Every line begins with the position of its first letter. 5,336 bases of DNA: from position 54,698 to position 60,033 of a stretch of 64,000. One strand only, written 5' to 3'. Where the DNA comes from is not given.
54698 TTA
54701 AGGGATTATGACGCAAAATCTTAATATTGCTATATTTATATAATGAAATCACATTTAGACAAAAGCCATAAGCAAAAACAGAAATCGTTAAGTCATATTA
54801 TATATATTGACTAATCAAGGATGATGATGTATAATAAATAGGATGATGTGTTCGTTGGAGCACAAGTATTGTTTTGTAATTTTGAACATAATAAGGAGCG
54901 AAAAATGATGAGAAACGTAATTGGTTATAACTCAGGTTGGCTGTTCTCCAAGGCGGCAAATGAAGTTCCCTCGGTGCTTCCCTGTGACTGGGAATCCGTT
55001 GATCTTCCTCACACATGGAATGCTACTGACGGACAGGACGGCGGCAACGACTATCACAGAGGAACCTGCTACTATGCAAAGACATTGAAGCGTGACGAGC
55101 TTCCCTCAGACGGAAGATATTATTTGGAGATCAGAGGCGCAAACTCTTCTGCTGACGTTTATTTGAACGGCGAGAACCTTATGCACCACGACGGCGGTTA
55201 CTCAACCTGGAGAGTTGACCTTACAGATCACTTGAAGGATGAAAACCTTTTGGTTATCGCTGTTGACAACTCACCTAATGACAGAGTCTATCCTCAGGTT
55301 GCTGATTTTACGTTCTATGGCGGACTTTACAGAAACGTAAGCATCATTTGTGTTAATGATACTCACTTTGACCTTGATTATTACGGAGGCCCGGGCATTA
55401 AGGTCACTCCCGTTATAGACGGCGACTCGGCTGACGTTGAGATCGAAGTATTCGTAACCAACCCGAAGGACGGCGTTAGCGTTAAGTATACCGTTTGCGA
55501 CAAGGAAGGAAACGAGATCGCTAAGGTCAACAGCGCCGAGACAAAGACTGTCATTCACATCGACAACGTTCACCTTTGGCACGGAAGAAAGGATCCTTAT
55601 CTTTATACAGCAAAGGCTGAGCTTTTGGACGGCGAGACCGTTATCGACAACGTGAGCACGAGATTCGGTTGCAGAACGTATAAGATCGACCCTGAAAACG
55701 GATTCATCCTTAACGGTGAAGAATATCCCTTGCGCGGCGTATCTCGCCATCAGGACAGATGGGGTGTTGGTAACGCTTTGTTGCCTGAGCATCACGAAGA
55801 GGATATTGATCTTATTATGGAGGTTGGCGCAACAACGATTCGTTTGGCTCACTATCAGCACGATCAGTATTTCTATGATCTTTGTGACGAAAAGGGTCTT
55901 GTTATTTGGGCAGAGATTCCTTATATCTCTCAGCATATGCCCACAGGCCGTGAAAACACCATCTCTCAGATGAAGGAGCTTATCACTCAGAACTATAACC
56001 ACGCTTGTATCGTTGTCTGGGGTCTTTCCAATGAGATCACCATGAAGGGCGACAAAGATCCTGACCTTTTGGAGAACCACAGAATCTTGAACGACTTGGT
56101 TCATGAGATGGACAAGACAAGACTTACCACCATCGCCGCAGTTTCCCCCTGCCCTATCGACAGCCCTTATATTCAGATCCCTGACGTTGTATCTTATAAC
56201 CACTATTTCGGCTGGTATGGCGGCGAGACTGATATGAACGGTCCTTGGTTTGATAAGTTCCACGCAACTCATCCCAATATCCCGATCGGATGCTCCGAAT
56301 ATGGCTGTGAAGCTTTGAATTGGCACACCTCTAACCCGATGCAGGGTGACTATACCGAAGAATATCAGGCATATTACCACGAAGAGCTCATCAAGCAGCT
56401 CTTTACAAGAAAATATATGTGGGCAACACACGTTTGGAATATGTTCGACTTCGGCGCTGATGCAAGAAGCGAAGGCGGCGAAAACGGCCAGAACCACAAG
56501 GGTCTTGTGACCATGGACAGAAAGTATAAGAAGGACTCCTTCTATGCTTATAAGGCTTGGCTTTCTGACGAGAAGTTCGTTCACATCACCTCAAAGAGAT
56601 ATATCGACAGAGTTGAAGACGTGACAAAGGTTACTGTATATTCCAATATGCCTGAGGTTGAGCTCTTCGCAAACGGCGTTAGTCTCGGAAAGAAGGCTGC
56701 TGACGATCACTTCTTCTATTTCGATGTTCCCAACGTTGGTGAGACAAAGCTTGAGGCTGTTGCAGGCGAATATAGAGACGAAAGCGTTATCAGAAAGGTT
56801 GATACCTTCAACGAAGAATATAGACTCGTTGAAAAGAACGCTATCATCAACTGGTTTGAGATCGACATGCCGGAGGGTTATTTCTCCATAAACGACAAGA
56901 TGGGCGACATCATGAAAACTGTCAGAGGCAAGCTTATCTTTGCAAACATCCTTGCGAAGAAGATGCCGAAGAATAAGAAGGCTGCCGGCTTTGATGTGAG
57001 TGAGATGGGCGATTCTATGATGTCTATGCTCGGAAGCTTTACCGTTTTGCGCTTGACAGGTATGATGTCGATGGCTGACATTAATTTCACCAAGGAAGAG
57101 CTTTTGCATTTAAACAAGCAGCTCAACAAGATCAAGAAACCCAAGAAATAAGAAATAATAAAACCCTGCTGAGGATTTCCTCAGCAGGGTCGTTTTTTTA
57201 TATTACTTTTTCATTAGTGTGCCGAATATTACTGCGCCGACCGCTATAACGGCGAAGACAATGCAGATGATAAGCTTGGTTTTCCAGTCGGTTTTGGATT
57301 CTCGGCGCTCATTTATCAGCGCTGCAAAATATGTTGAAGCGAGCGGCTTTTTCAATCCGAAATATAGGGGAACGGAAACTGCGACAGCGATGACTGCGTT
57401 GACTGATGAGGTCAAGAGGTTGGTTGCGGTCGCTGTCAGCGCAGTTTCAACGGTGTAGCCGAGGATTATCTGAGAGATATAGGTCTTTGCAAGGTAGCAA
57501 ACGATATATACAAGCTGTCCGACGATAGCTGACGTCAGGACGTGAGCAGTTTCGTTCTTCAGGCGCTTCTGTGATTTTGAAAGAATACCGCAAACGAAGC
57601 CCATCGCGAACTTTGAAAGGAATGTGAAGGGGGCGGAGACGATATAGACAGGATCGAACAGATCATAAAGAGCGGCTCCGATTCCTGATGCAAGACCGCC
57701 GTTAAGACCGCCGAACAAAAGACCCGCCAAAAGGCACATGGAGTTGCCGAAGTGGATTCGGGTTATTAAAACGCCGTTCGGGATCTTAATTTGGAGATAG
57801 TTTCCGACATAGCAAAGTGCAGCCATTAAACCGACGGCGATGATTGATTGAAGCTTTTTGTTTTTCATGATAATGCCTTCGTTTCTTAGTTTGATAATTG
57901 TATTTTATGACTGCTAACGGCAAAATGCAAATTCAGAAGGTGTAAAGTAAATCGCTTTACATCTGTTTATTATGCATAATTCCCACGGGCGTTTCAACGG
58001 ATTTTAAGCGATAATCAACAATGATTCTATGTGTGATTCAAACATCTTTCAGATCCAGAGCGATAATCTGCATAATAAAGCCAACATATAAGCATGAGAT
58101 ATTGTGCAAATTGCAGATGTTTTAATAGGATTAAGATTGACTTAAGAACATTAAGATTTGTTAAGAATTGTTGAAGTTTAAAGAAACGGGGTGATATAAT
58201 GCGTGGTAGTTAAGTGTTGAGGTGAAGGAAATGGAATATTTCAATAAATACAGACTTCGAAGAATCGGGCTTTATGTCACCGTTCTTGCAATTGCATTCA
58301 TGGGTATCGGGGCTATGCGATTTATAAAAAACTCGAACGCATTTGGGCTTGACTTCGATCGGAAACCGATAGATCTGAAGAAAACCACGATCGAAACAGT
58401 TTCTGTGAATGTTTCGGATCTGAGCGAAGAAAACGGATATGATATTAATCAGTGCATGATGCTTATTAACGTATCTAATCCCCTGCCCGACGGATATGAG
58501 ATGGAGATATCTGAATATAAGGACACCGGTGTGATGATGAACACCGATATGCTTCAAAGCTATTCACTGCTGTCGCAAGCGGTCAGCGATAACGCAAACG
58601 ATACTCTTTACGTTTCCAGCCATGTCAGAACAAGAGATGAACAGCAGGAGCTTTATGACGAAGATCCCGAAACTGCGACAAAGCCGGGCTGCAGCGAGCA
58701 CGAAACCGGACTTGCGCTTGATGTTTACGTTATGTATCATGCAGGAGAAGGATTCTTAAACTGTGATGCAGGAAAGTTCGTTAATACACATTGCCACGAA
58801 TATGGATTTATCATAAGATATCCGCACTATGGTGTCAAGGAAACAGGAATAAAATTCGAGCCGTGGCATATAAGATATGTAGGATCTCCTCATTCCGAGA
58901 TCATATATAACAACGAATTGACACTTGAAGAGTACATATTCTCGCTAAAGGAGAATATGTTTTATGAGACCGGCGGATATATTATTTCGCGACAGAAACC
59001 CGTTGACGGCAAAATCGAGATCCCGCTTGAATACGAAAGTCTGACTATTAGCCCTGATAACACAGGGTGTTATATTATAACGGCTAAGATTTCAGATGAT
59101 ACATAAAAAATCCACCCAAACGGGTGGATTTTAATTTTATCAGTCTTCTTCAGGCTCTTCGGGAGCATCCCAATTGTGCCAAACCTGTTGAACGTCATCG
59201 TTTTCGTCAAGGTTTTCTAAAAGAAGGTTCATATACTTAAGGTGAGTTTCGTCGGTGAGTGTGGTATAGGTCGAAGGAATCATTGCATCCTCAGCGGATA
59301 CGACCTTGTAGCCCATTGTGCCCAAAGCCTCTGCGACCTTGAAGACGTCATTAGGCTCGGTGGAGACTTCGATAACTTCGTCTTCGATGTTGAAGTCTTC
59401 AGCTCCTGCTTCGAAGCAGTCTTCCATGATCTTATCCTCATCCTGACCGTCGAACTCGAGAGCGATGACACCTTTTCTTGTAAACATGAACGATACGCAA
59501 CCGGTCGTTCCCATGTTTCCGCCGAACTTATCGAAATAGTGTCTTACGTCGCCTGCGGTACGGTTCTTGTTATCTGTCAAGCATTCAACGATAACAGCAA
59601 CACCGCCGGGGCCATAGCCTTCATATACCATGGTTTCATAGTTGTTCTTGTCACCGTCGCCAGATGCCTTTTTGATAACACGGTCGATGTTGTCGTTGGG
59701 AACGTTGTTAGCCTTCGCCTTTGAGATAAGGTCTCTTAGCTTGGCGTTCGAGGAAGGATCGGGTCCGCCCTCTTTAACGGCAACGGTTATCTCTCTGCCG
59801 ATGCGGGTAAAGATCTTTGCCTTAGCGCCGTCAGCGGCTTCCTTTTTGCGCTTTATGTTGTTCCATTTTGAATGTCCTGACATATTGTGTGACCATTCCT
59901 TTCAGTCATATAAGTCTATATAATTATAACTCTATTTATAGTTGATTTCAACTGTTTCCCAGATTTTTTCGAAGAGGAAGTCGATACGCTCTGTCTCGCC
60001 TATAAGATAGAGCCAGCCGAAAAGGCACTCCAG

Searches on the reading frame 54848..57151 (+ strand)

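Call 92: search_protein_families(library=pfam, proteins=[window:54848-57151:+], max_evalue=0.0001)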
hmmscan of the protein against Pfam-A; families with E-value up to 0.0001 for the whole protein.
window:54848-57151:+ (767 aa): 6 families
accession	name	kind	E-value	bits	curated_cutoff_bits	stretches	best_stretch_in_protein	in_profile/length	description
PF02836.23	Glyco_hydro_2_C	-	1.4e-28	100.3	21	1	285-566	7-292/302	Glycosyl hydrolases family 2, TIM barrel domain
PF00703.27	Glyco_hydro_2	-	3e-13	50.9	23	1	184-276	6-109/109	Glycosyl hydrolases family 2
PF16355.11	DUF4982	-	3.9e-09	36.8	23.9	1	592-628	3-42/61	Domain of unknown function (DUF4982)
PF22666.2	Glyco_hydro_2_N2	-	4.7e-09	36.9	27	1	73-144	49-122/167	Glycosyl hydrolase 2 galactose-binding domain-like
PF02837.24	Glyco_hydro_2_N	-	6.3e-09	36.4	28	1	27-167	19-166/169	Glycosyl hydrolases family 2, sugar binding domain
PF22820.2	TcaA_3rd_4th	-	2.8e-06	27.6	27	0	592-639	2-48/73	TcaA protein 3rd/4th domain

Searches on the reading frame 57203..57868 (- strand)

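Call 92: search_protein_families(library=pfam, proteins=[window:57203-57868:-], max_evalue=0.0001)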
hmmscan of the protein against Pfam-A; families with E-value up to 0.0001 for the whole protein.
window:57203-57868:- (221 aa): 1 family
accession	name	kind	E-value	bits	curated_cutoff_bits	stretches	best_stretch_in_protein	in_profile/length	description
PF07155.17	ECF-ribofla_trS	-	6e-28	98.4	26.7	1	5-174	3-172/172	ECF-type riboflavin transporter, S component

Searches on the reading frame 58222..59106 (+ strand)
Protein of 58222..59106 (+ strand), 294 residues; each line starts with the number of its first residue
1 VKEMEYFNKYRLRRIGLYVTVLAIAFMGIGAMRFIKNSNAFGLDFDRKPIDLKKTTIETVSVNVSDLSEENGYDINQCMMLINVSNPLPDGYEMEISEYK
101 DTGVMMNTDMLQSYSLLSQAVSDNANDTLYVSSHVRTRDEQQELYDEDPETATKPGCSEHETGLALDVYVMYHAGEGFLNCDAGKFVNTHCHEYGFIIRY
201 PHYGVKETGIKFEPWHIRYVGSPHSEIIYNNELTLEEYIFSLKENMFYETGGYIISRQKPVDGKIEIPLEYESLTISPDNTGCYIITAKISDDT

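Call 92: search_protein_families(library=pfam, proteins=[window:58222-59106:+], max_evalue=0.0001)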
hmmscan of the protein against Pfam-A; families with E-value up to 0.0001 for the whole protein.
window:58222-59106:+ (294 aa): 1 family
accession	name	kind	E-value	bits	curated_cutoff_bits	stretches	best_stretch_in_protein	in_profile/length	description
PF02557.22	VanY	-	8.7e-20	71.3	25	1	106-221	4-131/132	D-alanyl-D-alanine carboxypeptidase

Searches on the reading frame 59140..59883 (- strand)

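Call 92: search_protein_families(library=pfam, proteins=[window:59140-59883:-], max_evalue=0.0001)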
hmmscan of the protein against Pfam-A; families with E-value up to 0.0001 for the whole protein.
window:59140-59883:- (247 aa): 2 families
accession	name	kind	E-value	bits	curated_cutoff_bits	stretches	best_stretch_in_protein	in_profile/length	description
PF01709.26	Transcrip_reg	-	2.9e-61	206.3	27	1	82-238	1-160/160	TACO1/YebC second and third domain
PF20772.2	TACO1_YebC_N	-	2.7e-32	111.5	36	1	5-75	1-72/73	TACO1/YebC protein N-terminal domain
